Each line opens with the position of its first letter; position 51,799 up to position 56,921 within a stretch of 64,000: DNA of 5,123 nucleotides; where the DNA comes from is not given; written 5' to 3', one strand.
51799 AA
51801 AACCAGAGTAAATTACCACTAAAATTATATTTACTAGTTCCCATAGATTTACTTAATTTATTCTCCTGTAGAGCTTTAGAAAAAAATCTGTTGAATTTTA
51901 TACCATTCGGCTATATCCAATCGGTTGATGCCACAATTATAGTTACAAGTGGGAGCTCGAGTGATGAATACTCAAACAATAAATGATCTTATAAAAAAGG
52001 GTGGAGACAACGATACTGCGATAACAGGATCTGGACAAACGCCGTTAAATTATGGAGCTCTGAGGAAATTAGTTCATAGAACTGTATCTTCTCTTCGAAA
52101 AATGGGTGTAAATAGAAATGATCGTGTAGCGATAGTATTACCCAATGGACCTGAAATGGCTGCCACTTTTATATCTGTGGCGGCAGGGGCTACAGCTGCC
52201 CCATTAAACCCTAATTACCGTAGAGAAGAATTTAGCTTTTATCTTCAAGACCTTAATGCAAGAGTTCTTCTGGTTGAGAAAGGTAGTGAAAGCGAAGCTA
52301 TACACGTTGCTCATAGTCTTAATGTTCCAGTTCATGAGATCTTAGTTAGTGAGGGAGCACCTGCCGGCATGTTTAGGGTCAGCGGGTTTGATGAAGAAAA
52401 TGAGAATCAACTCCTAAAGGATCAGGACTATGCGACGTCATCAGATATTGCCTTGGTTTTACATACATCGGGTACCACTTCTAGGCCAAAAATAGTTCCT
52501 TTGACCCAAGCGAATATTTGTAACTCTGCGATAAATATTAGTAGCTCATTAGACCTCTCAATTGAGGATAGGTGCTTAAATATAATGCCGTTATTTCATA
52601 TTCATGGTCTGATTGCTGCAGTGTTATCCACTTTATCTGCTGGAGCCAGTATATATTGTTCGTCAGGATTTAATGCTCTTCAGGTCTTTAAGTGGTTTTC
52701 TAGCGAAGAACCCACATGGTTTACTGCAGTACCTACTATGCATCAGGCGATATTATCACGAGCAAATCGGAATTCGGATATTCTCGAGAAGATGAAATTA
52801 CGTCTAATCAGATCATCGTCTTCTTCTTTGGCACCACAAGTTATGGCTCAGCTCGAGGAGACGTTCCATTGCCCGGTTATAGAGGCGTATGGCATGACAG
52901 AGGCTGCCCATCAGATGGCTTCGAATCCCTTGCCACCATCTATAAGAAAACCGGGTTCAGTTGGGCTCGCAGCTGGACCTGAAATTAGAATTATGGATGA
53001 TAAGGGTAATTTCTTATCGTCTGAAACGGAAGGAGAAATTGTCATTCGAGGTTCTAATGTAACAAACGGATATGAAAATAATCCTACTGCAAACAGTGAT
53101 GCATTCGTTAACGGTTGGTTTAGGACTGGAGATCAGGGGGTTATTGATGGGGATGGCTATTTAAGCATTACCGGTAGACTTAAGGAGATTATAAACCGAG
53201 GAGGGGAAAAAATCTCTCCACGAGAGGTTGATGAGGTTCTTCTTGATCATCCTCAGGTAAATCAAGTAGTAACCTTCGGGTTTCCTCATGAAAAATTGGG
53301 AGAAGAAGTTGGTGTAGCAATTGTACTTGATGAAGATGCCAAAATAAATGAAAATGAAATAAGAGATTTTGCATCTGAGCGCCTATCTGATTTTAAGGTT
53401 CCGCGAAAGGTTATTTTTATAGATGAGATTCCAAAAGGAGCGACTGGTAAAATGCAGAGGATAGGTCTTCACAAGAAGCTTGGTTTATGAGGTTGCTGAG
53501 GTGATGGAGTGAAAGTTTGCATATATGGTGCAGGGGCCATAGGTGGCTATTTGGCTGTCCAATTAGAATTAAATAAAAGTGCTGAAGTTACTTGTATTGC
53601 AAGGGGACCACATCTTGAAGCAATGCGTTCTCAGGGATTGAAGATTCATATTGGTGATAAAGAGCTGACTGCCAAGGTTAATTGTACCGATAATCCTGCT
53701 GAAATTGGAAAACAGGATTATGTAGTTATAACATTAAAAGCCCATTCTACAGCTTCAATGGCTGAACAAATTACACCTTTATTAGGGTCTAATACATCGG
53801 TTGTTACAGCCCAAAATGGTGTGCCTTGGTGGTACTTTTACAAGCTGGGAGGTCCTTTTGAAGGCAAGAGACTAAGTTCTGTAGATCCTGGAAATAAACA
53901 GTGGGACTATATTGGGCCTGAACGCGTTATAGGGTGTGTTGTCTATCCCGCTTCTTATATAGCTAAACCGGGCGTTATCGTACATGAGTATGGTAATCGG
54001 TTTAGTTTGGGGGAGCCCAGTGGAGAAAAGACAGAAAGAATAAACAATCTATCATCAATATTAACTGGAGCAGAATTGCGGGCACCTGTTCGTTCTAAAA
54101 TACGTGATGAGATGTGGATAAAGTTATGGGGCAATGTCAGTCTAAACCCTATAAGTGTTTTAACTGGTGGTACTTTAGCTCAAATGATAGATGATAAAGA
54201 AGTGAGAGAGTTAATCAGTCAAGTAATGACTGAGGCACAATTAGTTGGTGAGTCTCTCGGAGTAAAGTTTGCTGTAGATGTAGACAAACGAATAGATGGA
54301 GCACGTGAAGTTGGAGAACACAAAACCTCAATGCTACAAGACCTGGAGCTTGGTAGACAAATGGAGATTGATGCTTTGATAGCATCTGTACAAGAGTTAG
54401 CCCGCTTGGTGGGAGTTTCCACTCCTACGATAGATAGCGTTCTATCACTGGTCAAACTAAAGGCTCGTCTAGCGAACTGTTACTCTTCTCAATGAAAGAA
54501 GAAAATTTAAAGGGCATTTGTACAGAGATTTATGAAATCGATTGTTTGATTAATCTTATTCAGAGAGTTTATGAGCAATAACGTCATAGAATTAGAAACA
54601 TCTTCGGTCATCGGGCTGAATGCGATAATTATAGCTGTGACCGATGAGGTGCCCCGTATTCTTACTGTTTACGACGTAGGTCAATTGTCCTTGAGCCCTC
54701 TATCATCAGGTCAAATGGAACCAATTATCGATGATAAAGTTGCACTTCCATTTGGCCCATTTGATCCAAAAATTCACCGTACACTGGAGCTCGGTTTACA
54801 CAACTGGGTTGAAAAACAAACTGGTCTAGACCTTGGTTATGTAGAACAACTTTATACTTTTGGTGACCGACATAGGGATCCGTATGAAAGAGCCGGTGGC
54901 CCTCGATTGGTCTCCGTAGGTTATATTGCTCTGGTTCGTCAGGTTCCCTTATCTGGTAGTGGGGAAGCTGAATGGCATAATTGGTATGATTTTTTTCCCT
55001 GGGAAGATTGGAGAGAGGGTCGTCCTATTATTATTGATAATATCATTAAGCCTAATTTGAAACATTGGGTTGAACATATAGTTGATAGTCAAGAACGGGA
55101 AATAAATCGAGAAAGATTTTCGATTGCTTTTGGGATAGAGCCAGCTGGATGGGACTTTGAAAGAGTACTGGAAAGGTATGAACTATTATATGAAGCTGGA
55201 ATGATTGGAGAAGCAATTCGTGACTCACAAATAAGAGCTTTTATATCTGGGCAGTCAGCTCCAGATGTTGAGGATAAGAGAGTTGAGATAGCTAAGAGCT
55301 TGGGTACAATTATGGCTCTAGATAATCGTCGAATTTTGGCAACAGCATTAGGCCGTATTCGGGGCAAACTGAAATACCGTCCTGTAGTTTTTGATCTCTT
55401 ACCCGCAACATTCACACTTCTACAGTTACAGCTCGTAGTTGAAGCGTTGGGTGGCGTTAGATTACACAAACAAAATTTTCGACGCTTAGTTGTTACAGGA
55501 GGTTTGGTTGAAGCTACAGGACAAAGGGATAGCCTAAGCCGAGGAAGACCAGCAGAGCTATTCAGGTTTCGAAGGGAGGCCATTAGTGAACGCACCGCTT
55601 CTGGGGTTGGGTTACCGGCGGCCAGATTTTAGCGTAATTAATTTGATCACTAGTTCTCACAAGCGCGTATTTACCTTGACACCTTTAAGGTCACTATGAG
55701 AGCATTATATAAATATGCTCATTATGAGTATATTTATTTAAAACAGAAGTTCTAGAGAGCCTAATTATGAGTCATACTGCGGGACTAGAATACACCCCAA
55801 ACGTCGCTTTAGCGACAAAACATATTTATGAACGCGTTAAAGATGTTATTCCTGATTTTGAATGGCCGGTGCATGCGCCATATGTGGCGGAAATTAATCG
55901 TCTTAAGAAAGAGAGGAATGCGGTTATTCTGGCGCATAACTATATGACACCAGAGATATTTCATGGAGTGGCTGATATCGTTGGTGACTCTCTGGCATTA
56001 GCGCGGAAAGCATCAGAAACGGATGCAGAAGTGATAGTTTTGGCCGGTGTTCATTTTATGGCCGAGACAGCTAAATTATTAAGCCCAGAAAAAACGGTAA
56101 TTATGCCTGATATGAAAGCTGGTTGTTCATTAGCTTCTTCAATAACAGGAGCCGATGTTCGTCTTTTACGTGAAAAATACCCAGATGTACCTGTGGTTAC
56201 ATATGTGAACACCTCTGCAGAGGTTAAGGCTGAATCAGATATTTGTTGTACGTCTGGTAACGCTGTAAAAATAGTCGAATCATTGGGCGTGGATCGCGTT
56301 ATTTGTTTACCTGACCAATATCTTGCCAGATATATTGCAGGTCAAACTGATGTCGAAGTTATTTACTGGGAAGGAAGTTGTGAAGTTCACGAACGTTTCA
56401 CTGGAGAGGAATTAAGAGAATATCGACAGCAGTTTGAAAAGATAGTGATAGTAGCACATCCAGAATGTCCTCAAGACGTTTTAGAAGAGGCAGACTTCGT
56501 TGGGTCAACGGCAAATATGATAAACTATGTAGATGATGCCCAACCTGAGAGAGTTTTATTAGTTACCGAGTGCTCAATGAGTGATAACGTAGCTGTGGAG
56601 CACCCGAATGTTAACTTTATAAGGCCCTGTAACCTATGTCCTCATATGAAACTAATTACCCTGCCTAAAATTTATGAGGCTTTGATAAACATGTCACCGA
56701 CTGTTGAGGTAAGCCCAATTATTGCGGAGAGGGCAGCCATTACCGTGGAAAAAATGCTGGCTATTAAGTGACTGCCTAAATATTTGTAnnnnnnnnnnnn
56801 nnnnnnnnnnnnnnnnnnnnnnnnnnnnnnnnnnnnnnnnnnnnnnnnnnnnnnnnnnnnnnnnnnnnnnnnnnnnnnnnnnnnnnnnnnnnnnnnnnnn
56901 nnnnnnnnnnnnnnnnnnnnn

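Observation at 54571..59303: nrtR-nadA-nadB-nadC unit with a 21-bp palindromic candidate operator over the nadA promoter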

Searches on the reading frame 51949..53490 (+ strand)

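Call 27: search_protein_families(library=pfam, proteins=[window:51949-53490:+], max_evalue=0.00001)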
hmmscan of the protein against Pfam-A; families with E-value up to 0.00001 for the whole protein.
window:51949-53490:+ (513 aa): 2 families
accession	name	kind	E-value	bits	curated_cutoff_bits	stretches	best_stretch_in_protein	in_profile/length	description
PF00501.34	AMP-binding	-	2.5e-71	240.9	29.9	1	21-375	10-383/384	AMP-binding enzyme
PF13193.12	AMP-binding_C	-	7.5e-15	56.1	24.5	1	426-501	1-76/76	AMP-binding enzyme C-terminal domain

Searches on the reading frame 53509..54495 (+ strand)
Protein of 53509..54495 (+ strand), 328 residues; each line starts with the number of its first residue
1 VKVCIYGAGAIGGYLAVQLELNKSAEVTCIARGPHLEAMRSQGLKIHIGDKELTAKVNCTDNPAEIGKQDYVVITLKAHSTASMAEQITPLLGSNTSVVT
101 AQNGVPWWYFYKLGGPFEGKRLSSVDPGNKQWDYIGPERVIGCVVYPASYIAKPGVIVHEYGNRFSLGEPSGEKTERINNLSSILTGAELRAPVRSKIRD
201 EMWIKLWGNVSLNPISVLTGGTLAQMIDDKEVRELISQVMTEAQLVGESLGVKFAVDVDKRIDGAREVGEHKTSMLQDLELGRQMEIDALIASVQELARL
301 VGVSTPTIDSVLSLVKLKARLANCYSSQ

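Call 27: search_protein_families(library=pfam, proteins=[window:53509-54495:+], max_evalue=0.00001)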
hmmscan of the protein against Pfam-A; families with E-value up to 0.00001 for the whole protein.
window:53509-54495:+ (328 aa): 2 families
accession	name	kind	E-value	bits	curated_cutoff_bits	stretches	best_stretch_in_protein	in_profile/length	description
PF08546.17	ApbA_C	-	1.6e-29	103.3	22.7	1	198-318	2-124/125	Ketopantoate reductase PanE/ApbA C terminal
PF02558.23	ApbA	-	4e-27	95.1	22.2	1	3-105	1-103/150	Ketopantoate reductase PanE/ApbA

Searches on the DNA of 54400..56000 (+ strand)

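Call 29: search_rna_families(source=window, start=54400, end=56000, threshold=evalue, max_evalue=1)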
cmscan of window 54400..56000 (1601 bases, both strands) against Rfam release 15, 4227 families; matches with E-value up to 1: 0.
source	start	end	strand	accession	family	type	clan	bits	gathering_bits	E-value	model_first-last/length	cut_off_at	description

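Call 30: search_rna_families(sources=[L002, L003, L015, L022, L025, L034, L040, L044, L060, L067], threshold=gathering)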
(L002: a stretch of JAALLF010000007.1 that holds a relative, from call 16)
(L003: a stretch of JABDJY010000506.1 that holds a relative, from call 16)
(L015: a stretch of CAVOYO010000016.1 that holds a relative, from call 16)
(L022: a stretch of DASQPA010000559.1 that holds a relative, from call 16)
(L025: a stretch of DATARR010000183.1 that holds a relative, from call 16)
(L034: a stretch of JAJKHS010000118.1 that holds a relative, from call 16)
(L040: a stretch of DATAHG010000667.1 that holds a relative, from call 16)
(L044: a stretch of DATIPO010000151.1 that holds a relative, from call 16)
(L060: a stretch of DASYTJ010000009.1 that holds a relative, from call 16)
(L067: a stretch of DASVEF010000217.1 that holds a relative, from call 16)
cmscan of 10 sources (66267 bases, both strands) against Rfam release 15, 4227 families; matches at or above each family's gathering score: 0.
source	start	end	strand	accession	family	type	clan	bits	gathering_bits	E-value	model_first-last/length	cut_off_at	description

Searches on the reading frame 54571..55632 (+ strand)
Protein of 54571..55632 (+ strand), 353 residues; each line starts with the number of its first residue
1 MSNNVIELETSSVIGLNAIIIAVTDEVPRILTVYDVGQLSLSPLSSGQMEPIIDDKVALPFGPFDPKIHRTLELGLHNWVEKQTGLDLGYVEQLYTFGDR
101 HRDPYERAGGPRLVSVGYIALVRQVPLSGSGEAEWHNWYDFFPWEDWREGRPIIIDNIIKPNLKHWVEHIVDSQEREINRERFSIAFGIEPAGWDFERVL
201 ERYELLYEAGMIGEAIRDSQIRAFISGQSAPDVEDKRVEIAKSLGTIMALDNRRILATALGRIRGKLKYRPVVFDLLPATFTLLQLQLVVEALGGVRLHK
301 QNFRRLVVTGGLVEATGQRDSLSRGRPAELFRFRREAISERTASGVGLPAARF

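Call 3: search_protein_families(library=pfam, proteins=[window:54571-55632:+], max_evalue=0.01)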
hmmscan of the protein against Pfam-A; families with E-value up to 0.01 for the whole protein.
window:54571-55632:+ (353 aa): 2 families
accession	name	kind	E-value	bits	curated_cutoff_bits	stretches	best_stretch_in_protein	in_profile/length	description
PF21906.2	NrtR_WHD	-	9.8e-19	67.7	27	1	273-333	1-61/61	NrtR DNA-binding winged helix domain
PF19368.5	AraR_C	-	1.2e-09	38.7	23.8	1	269-339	1-72/82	AraR C-terminal winged HTH domain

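Call 4: search_protein_families(library=ncbifam, proteins=[window:54571-55632:+], max_evalue=0.01)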
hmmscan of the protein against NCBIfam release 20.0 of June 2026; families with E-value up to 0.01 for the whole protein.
window:54571-55632:+ (353 aa): 1 family
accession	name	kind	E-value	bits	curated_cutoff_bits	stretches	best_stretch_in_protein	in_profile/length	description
NF050029.2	TransRepNtr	equivalog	5.6e-19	68.6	400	1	236-335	129-227/245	ADPR responsive transcriptional repressor NtrR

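Call 5: search_solved_structures(query=window:54571-55632:+, max_evalue=1, show_alignments=2)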
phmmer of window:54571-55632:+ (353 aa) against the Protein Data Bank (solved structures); distinct sequences matched with E-value up to 1: 4.
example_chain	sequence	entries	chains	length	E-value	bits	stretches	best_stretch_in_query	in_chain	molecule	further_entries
7q91_A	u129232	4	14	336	1.6e-74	254.2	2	54-221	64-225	NADQ transcription factor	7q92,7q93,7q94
5bs6_A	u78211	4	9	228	2.1e-13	53.2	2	251-337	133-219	transcriptional regulator AraR | transcriptional factor AraR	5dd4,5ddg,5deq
3gz5_A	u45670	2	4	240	3e-07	33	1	240-341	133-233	MutT/nudix family protein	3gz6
2fml_A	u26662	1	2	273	2.5e-06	30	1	238-334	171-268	MutT/nudix family protein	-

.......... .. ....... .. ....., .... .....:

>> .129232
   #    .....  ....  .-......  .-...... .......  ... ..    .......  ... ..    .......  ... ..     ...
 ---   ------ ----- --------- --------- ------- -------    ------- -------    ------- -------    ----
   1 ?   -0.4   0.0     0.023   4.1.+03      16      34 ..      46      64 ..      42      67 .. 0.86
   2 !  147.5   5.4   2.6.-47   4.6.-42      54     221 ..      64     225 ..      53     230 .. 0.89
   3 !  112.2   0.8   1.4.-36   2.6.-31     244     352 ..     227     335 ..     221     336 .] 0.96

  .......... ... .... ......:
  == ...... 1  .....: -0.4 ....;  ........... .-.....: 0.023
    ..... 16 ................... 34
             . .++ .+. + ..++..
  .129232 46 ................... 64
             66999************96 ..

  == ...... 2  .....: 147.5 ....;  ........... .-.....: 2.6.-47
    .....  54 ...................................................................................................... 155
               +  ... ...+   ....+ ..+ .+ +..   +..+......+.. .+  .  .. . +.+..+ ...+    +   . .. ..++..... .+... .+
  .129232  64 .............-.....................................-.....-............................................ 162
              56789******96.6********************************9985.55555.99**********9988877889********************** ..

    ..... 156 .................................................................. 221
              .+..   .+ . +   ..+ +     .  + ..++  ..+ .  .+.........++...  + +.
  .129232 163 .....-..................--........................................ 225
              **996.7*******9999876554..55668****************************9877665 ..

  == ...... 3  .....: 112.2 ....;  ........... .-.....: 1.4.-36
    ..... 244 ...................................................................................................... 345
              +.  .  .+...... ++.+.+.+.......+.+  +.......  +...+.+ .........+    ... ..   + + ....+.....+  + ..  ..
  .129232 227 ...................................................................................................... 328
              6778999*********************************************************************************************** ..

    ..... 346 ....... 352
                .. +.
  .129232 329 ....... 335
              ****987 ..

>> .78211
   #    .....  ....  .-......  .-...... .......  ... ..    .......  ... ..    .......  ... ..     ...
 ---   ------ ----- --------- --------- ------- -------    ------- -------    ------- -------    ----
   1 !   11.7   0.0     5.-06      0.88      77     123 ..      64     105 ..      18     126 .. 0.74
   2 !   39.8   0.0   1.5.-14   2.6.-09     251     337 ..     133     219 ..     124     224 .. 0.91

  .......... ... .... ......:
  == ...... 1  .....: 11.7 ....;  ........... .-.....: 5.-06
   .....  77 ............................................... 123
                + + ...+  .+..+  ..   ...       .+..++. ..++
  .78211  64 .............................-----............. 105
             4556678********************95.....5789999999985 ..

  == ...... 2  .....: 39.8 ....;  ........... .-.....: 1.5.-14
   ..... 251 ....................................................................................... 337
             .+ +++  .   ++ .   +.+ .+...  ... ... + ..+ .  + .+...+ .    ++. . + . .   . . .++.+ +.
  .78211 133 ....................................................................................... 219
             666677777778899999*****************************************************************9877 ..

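Call 16: find_related_loci(query=window:54571-55632:+, collection=genome_contigs, flank=3000)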
Query window:54571-55632:+ (353 aa) in genome_contigs; peptide patterns used: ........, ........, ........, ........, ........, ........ (x = any residue, [..] = any of these).
599 stretches matched a pattern (row limit reached: there are more); 533 encode a relative of the query (tblastn E <= 1e-3); the best 80 are kept; 80 distinct loci.
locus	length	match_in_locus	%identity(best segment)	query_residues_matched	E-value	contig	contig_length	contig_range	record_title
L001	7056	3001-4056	91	1-352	0e+0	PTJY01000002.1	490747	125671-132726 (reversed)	MAG: Alphaproteobacteria bacterium MarineAlpha12_Bin1 CFH42_2, whole genome shotgun sequence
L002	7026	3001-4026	77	12-353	3e-177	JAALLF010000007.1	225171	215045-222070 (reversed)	MAG: Alphaproteobacteria bacterium isolate MH2_Bin57 NODE_17_length_225171_cov_16.171090, whole genome shotgun sequence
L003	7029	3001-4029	78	11-353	8e-177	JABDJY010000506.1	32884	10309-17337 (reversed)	MAG: Alphaproteobacteria bacterium isolate SS_bin_35 k127_4392681, whole genome shotgun sequence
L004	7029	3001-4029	75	11-353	1e-168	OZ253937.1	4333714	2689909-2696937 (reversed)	MAG: Alphaproteobacteria bacterium isolate 26bd64c0-0f2d-4e52-a063-61ff611ccdf2 genome assembly, chromosome: 1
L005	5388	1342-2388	74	5-353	1e-168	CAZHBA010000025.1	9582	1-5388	MAG TPA_asm: uncultured Rhodospirillaceae bacterium isolate SRP260945_co2_420 genome assembly, contig: k141_4371980, who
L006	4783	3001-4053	63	3-353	4e-141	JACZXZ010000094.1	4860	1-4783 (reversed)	MAG: Proteobacteria bacterium isolate B25D1T2 B25D1T2_NODE6746, whole genome shotgun sequence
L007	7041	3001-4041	60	3-353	8e-131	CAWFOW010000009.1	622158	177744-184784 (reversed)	MAG: uncultured Alphaproteobacteria bacterium isolate MFD05684.bin.1.40 genome assembly, contig: contig_57002, whole gen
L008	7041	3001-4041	60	3-353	3e-130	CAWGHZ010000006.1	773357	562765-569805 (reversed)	MAG: uncultured Alphaproteobacteria bacterium isolate MFD02416.bin.3.171 genome assembly, contig: contig_68282, whole ge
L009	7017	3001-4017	60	11-352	1e-129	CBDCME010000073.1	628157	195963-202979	MAG: Alphaproteobacteria bacterium isolate 1e3c690f-da49-40e6-bfa5-a0f7ba628e7d genome assembly, contig: contig_73, whol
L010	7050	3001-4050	58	6-350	2e-128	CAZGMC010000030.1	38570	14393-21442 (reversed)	MAG TPA_asm: uncultured Mycobacteriaceae bacterium isolate SRP141376_co4_119 genome assembly, contig: NODE_1865_length_3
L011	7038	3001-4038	60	4-353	5e-127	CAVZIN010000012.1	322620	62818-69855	MAG: uncultured Alphaproteobacteria bacterium isolate MFD02416.bin.1.340 genome assembly, contig: contig_81121, whole ge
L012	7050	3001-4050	57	1-352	4e-126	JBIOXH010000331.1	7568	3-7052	MAG: Rhodospirillales bacterium isolate MAG061 k127_4139186, whole genome shotgun sequence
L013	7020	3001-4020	58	12-352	9e-126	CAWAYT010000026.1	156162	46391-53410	MAG: uncultured Alphaproteobacteria bacterium isolate MFD08079.bin.2.6 genome assembly, contig: contig_2469, whole genom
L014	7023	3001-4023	57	13-352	4e-125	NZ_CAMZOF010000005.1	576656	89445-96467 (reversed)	Pelagibius sp. Alg239-R121 NODE_5_length_576656_cov_73.9168, whole genome shotgun sequence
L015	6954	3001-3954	60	8-348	3e-122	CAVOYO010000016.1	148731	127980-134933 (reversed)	MAG: uncultured Acidobacteriota bacterium isolate MFD09779.bin.2.31 genome assembly, contig: contig_42572, whole genome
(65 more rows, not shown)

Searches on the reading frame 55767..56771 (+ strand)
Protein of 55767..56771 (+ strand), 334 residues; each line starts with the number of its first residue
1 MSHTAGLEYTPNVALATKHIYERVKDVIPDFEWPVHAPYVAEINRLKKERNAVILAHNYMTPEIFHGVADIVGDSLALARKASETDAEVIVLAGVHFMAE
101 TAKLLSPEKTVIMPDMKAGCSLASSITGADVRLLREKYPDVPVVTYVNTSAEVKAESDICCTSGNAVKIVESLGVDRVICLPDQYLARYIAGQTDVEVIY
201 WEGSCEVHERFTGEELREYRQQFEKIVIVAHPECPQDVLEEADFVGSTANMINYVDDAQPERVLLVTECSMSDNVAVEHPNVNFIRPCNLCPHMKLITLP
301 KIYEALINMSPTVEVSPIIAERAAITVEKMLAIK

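Call 3: search_protein_families(library=pfam, proteins=[window:55767-56771:+], max_evalue=0.01)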
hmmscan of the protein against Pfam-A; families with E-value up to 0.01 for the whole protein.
window:55767-56771:+ (334 aa): 1 family
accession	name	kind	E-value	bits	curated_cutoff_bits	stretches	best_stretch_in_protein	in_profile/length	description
PF02445.21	NadA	-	3.9e-113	377.9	27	1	42-331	2-294/295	Quinolinate synthetase A protein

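Call 4: search_protein_families(library=ncbifam, proteins=[window:55767-56771:+], max_evalue=0.01)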
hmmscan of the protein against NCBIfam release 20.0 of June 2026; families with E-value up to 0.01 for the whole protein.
window:55767-56771:+ (334 aa): 4 families
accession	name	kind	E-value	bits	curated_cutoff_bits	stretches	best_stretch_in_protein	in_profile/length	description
NF006878.0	PRK09375.1-2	equivalog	2.7e-111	371.5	294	1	40-333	7-304/306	quinolinate synthase NadA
TIGR00550.1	nadA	equivalog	1.7e-99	332.9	262.9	1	39-333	6-308/309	quinolinate synthase NadA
NF006884.0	PRK09375.2-5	equivalog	2.4e-45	155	691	2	50-196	85-251/426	quinolinate synthase NadA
NF006882.0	PRK09375.2-3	equivalog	3.1e-20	72.2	561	2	38-203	61-243/447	quinolinate synthase NadA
